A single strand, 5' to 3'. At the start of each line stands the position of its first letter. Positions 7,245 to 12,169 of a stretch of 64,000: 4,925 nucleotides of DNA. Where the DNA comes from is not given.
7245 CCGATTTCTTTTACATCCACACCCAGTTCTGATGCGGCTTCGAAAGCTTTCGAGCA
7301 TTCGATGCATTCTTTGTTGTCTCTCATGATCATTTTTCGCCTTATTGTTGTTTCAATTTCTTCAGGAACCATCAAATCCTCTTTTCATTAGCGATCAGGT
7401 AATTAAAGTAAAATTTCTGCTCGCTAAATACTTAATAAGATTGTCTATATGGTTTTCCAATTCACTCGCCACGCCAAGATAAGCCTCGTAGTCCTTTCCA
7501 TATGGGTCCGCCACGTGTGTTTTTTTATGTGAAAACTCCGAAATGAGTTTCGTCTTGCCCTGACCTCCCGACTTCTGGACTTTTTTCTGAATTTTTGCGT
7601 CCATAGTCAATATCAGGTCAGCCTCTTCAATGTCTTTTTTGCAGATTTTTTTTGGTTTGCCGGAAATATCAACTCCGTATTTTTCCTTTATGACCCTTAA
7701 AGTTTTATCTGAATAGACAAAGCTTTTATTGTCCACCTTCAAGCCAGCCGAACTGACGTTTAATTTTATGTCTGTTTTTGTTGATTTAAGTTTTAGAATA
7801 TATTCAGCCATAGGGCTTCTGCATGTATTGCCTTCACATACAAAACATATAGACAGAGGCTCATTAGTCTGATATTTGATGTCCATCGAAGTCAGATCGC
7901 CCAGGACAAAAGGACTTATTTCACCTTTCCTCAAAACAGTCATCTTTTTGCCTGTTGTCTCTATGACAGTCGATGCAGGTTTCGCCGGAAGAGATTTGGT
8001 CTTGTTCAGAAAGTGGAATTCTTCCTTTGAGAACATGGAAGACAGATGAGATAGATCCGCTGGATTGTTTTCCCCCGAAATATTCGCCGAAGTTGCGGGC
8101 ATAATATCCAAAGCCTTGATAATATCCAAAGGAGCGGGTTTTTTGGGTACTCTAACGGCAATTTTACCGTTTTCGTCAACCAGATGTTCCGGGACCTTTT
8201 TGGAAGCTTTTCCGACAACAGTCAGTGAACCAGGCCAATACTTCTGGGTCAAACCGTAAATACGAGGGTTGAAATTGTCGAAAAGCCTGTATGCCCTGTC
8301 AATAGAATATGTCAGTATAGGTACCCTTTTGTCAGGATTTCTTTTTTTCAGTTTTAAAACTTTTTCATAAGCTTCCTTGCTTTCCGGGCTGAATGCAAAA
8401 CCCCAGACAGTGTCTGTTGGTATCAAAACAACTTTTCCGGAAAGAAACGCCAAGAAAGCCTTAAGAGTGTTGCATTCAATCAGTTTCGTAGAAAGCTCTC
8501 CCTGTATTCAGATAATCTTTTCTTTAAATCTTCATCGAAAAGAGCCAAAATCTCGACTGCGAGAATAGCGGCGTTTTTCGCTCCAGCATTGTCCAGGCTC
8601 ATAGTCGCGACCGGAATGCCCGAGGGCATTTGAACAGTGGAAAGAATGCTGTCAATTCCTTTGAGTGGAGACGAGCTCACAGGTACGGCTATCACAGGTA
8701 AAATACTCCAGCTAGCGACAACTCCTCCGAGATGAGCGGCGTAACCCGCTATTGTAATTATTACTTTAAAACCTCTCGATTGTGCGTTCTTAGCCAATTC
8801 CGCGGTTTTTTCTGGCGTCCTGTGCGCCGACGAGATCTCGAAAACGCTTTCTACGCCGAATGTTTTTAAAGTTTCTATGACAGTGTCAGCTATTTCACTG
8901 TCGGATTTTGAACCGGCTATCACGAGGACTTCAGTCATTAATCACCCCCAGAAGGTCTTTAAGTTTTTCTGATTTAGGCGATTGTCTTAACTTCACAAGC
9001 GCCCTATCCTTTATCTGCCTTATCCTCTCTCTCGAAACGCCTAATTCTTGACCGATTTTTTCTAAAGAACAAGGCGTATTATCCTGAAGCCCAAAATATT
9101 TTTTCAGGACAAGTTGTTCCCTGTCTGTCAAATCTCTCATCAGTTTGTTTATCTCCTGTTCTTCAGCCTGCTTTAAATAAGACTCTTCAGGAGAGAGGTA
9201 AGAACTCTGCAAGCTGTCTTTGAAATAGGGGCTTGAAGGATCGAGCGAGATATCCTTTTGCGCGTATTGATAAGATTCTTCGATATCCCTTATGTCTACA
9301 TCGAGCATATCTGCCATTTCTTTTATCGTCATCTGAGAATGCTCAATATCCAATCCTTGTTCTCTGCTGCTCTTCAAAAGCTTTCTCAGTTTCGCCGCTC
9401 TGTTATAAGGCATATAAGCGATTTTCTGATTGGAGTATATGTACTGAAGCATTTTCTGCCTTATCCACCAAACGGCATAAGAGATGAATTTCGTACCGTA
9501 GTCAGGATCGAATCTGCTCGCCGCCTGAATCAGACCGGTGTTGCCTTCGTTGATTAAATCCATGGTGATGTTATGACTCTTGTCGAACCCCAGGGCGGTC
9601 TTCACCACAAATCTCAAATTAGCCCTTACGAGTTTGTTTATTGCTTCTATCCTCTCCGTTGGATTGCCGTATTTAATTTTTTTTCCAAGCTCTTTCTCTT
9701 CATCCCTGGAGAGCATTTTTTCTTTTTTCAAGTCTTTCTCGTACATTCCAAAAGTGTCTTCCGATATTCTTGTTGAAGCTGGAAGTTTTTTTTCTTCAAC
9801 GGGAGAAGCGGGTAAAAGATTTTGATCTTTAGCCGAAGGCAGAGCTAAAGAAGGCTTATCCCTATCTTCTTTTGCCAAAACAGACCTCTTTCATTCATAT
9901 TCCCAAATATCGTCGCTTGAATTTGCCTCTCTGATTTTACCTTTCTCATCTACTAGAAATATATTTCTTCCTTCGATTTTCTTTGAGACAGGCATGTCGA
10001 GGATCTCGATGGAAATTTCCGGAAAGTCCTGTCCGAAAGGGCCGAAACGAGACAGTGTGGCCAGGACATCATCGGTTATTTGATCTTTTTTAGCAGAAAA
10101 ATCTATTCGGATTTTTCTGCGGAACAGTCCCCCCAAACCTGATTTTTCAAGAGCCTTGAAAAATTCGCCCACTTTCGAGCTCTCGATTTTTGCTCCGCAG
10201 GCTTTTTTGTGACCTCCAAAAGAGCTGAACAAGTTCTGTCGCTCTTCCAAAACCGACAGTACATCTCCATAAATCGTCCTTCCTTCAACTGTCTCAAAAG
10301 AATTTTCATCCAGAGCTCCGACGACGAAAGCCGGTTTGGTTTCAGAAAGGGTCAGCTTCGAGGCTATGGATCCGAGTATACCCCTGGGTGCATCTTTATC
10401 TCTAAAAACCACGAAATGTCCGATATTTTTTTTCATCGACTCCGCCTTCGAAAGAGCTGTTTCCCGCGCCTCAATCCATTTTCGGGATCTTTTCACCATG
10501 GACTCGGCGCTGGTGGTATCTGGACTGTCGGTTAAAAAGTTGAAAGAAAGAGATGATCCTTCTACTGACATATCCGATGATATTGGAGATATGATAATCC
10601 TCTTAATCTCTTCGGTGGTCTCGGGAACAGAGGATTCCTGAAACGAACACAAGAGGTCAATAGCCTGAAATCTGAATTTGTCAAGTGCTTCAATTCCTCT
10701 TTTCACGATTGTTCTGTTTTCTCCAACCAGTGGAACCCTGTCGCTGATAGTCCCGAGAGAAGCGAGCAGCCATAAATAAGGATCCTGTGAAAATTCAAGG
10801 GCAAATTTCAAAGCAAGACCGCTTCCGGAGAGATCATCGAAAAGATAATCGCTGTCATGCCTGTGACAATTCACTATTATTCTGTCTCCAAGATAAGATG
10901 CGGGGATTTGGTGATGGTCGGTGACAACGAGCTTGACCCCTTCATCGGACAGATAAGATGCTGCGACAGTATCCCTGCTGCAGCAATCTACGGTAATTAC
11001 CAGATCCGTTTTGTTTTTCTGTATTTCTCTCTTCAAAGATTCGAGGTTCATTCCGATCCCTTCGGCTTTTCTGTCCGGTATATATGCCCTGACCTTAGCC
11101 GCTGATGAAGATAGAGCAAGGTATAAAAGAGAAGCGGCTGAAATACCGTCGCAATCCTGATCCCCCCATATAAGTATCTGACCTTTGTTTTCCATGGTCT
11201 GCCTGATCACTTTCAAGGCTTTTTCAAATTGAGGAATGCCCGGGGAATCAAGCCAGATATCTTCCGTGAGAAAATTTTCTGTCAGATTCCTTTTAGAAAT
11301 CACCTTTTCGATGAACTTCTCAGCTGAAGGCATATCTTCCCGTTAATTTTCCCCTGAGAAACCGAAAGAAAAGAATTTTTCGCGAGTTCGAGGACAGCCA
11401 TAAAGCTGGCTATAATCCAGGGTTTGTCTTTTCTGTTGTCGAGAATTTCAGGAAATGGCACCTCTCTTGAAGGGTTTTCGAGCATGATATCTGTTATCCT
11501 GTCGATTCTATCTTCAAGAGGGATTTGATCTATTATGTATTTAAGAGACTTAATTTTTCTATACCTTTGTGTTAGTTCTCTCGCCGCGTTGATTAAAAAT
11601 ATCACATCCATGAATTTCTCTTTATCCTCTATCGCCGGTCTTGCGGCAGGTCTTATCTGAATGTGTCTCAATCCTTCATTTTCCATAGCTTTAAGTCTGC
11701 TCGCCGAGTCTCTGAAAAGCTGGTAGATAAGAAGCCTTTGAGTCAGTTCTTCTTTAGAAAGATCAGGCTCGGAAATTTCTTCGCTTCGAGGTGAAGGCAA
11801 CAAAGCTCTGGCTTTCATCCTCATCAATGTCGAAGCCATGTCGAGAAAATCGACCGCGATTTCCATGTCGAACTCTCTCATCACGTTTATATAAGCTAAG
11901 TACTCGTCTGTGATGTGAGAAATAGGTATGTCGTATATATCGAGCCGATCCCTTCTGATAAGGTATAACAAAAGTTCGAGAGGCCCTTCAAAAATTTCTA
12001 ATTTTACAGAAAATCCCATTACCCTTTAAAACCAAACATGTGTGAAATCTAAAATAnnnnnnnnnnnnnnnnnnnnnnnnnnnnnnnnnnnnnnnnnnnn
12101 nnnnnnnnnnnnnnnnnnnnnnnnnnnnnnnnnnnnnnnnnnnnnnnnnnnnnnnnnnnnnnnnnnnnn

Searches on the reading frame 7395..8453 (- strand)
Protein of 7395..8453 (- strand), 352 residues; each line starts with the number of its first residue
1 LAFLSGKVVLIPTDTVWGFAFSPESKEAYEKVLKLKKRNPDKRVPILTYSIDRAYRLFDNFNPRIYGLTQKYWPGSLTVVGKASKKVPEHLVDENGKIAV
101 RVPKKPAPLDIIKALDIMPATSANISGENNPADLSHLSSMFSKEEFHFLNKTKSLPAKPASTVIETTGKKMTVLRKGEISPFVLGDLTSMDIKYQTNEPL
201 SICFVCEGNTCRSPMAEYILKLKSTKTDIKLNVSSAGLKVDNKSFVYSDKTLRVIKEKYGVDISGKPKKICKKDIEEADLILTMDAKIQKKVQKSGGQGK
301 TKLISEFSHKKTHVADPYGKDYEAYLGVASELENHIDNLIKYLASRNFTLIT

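Call 56: search_protein_families(library=pfam, proteins=[window:7395-8453:-], max_evalue=0.00001)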
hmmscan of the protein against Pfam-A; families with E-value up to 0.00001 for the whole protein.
window:7395-8453:- (352 aa): 2 families
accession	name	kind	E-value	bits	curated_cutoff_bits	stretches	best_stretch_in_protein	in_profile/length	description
PF01300.24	Sua5_yciO_yrdC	-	3.4e-38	131.3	25.1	1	5-177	5-178/178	Telomere recombination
PF01451.26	LMWPc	-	7.4e-26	91.5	23.2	1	202-339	1-143/144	Low molecular weight phosphotyrosine protein phosphatase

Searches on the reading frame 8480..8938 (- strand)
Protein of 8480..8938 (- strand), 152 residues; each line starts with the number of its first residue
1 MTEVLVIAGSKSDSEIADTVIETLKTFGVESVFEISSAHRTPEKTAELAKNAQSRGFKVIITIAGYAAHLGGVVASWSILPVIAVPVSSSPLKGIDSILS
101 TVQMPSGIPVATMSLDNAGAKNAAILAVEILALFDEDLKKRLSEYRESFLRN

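Call 56: search_protein_families(library=pfam, proteins=[window:8480-8938:-], max_evalue=0.00001)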
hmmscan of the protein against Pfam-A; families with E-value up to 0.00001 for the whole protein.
window:8480-8938:- (152 aa): 1 family
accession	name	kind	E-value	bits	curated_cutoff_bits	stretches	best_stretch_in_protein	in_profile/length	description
PF00731.26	AIRC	-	1.4e-56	190.6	30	1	4-148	2-144/148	AIR carboxylase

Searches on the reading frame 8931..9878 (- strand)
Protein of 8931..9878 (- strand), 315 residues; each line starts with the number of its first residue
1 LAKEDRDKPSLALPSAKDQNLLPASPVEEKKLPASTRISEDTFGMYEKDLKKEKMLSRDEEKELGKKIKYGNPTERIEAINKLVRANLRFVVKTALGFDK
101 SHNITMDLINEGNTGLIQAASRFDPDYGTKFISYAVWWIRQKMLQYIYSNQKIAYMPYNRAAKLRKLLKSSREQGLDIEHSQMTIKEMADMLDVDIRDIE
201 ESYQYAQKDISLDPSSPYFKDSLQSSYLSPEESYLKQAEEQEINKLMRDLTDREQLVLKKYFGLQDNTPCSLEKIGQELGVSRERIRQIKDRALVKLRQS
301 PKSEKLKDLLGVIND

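Call 56: search_protein_families(library=pfam, proteins=[window:8931-9878:-], max_evalue=0.00001)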
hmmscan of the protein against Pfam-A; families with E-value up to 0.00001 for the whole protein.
window:8931-9878:- (315 aa): 2 families
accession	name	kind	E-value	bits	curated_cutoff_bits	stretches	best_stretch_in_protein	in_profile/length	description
PF04545.22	Sigma70_r4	-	5.8e-16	58.2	24.1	1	247-299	2-50/50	Sigma-70, region 4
PF04542.20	Sigma70_r2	-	4.1e-15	55.8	24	1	83-151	1-69/71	Sigma-70 region 2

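Call 73: search_protein_families(library=ncbifam, proteins=[window:8931-9878:-], max_evalue=0.00001)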
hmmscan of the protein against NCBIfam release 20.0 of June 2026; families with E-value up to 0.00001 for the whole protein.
window:8931-9878:- (315 aa): 40 families (the best 25 are shown)
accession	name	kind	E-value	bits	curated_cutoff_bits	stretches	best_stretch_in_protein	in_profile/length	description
TIGR02997.1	Sig70-cyanoRpoD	subfamily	8e-49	166.5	384.5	1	63-298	64-298/298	RNA polymerase sigma factor, RpoD/SigA family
NF006666.0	PRK09210.1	equivalog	4.2e-46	157.9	572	1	29-310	86-369/370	RNA polymerase sigma factor RpoD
TIGR02394.1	rpoS_proteo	equivalog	5e-46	157.5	378.7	1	36-304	8-277/285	RNA polymerase sigma factor RpoS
TIGR02393.1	RpoD_Cterm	equivalog_domain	3.7e-45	154.4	354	1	79-310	1-237/238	RNA polymerase sigma factor RpoD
NF005785.0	PRK07598.1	equivalog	5.4e-45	154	554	1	77-312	174-413/415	RNA polymerase sigma factor SigC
NF004207.0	PRK05657.1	equivalog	2.7e-43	148.6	394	1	28-306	43-322/329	RNA polymerase sigma factor RpoS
NF041931.2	MzaA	equivalog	2.9e-43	148.7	800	1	50-310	448-714/726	MZA anti-phage system associated sigma-70 family RNA polymerase sigma factor MzaA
TIGR02392.1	rpoH_proteo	equivalog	1.5e-42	146.1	323.1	1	43-299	3-266/270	RNA polymerase sigma factor RpoH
NF005143.0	PRK06596.1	subfamily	1.4e-41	142.9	241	1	36-300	9-280/285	RNA polymerase factor sigma-32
NF004208.0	PRK05658.1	equivalog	3.9e-41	141.8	555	1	48-310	363-629/631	RNA polymerase sigma factor RpoD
NF005642.0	PRK07405.1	subfamily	7.5e-40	137.1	524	1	60-301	69-309/318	RNA polymerase sigma factor SigD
NF005920.0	PRK07921.1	subfamily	1.8e-39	135.7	464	1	44-308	60-325/328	RNA polymerase sigma factor SigB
NF004615.0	PRK05949.1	subfamily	1.8e-39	135.6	530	1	59-300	77-317/327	RNA polymerase sigma factor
NF004562.0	PRK05901.1-4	equivalog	6.9e-37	127.2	779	1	78-313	316-556/571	RNA polymerase sigma factor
NF005643.0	PRK07406.1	equivalog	2.7e-36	125.5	500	1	79-308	161-394/397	RNA polymerase sigma factor RpoD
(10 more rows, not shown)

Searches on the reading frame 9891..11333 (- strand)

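Call 56: search_protein_families(library=pfam, proteins=[window:9891-11333:-], max_evalue=0.00001)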
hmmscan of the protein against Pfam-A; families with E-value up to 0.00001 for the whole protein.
window:9891-11333:- (480 aa): 2 families
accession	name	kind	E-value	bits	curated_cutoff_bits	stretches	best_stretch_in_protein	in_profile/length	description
PF01368.27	DHH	-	3.1e-19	69.9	28.1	1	52-179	1-103/125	DHH family, N-terminal domain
PF02272.25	DHHA1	-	1.8e-06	28.8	25.9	1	307-397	4-98/102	DHHA1 domain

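Call 73: search_protein_families(library=ncbifam, proteins=[window:9891-11333:-], max_evalue=0.00001)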
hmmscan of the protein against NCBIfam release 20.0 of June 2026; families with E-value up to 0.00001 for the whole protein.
window:9891-11333:- (480 aa): 5 families
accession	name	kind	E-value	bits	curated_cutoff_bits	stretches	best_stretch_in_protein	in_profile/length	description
TIGR00644.1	recJ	equivalog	4.1e-75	253.1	396.9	1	7-451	4-479/546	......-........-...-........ exonuclease RecJ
NF008290.0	PRK11070.1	equivalog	8.4e-23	80.7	900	1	36-440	57-498/577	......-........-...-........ exonuclease RecJ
NF053576.1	RecJ_archaeal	equivalog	3.4e-19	69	360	1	43-216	4-171/452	RecJ family nuclease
NF040701.1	RecJ_Meth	equivalog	1.2e-12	47.4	550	1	49-216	5-169/449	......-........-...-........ exonuclease RecJ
NF053575.1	GAN_nuclease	exception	2.1e-08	33.2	850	1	38-198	12-166/467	GINS-associated RecJ family nuclease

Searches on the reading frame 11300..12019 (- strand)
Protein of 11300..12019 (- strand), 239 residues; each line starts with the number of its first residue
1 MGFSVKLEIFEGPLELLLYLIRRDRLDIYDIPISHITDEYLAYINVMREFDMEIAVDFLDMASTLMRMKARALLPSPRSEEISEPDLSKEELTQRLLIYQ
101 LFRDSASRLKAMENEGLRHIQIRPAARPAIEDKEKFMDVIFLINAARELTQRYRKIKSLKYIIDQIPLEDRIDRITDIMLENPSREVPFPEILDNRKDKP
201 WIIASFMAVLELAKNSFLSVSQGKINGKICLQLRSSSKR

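Call 56: search_protein_families(library=pfam, proteins=[window:11300-12019:-], max_evalue=0.00001)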
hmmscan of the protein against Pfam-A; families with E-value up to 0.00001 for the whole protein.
window:11300-12019:- (239 aa): 1 family
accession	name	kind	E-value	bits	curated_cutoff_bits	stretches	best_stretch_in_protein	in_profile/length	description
PF02616.19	SMC_ScpA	-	3.9e-27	96.2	24.6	1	20-230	1-228/232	Segregation and condensation protein ScpA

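Call 73: search_protein_families(library=ncbifam, proteins=[window:11300-12019:-], max_evalue=0.00001)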
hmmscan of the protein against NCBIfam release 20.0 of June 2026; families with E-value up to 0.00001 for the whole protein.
window:11300-12019:- (239 aa): 5 families
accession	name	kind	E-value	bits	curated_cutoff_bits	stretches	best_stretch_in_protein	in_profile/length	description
NF000995.0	PRK00104.1-4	equivalog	1.4e-44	152.4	315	1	3-234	5-246/251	segregation/condensation protein A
NF000994.0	PRK00104.1-3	equivalog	2.9e-40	138.5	234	1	3-232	4-239/246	segregation/condensation protein A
NF000993.0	PRK00104.1-2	equivalog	5.2e-31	108.1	268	1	4-234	2-233/237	segregation/condensation protein A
NF000992.0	PRK00104.1-1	equivalog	1.2e-29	103.6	417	1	1-226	1-235/247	segregation/condensation protein A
NF001751.0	PRK00478.1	equivalog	3e-13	49.5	436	1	3-113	161-276/505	segregation/condensation protein A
